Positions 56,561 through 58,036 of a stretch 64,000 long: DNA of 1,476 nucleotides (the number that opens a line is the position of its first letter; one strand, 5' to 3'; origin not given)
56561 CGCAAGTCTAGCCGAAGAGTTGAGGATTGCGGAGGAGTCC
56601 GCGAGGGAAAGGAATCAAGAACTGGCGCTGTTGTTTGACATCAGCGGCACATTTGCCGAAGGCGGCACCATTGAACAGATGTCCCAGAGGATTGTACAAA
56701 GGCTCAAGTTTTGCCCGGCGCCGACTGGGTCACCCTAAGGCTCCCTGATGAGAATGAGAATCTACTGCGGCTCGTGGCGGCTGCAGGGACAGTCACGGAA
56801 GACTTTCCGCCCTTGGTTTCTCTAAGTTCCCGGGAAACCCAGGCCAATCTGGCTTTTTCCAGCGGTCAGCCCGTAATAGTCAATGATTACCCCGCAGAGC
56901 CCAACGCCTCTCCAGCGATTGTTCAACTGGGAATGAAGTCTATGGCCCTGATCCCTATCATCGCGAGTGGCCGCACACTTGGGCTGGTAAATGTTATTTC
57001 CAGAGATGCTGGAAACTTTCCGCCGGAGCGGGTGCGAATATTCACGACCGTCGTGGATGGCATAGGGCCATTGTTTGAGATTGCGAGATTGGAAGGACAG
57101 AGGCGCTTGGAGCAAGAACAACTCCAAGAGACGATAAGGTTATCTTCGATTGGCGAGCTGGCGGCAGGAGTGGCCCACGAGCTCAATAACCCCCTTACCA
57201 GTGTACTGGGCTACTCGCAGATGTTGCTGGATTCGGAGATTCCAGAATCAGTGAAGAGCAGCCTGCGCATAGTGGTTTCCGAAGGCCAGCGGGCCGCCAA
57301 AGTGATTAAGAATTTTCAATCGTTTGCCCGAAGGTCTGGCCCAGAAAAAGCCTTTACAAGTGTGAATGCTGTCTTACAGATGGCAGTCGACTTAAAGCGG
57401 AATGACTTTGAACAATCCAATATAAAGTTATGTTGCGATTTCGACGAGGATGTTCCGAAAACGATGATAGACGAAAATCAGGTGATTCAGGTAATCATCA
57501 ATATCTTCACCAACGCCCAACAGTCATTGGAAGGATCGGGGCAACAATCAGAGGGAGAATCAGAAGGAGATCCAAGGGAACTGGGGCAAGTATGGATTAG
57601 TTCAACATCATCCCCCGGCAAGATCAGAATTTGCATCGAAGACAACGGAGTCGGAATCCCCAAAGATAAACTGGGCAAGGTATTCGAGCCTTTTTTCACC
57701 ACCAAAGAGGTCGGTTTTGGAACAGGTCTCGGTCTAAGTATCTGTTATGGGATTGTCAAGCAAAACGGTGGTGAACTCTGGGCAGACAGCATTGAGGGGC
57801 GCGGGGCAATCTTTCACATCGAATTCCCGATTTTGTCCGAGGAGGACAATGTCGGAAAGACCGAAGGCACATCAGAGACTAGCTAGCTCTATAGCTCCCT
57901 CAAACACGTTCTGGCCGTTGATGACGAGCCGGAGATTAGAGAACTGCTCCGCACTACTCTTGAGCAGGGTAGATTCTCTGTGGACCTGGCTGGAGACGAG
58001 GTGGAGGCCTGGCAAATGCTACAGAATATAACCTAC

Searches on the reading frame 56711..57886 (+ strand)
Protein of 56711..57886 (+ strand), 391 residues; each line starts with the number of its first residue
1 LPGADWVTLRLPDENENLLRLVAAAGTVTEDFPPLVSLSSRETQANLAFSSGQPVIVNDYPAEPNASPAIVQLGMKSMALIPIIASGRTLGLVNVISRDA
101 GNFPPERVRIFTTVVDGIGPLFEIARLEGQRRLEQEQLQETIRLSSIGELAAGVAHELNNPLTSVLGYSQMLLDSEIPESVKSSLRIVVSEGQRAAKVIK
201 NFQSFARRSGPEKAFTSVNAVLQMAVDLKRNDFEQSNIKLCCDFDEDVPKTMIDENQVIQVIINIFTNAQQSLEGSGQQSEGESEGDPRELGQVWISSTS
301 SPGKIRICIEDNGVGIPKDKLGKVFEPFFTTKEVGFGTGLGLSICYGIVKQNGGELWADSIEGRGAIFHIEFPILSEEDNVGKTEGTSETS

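Call 64: search_protein_families(library=ncbifam, proteins=[window:56711-57886:+], max_evalue=1e-8)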
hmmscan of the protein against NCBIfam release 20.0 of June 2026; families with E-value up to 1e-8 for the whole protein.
window:56711-57886:+ (391 aa): 58 families (the best 25 are shown)
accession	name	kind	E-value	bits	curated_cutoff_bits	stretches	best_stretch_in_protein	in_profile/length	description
NF008468.0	PRK11360.1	equivalog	9.3e-55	186.1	646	1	129-379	379-613/616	two-component system sensor histidine kinase AtoS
NF010411.0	PRK13837.1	equivalog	4.8e-48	163.8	647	1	104-379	407-680/828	two-component system VirA-like sensor kinase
NF046020.1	HisKinCckABruc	equivalog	1.2e-46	159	1000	1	129-380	463-713/868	cell cycle histidine kinase CckA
NF007688.0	PRK10364.1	equivalog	1.6e-41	142.5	479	1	121-377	214-454/460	two-component system sensor histidine kinase ZraS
NF046026.1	HisKinCckACaul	equivalog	2.1e-41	141.8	1000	1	129-381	285-539/678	cell cycle histidine kinase CckA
NF052574.1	HisKinEspCMyxo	equivalog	6.3e-41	140.4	1200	1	135-378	405-641/785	serine histidine kinase EspC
NF010076.0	PRK13557.1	subfamily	2.8e-39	134.9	631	1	130-383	146-403/540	histidine kinase famiy protein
NF052573.1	HisKinEspAMyxo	equivalog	4.1e-37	127.6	1400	1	128-382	365-619/755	serine histidine kinase EspA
NF047466.1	hybrid_RR_LvrB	exception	3.6e-36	125.1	500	1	135-374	140-376/377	hybrid histidine kinase/response regulator LvrB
NF038348.1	T2SS_HK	subfamily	1.2e-35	123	450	1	192-374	408-573/574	histidine kinase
NF041777.1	sens_FixL_Rhizob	equivalog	5.3e-34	117.7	850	1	135-377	250-484/485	sensor protein FixL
NF047497.1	HK_LIC_12097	equivalog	2.2e-31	108.9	500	1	131-374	135-366/367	LIC_12097 family sensor histidine kinase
NF008293.1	PRK11073.1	equivalog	1.9e-30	106.3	240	1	121-374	105-347/349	nitrogen regulation protein NR(II)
NF033092.0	HK_WalK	equivalog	2.5e-28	99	725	1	149-373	374-593/594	cell wall metabolism sensor histidine kinase WalK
NF046044.1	PnpS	equivalog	4.2e-28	98.4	400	1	150-373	173-390/390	two-component system histidine kinase PnpS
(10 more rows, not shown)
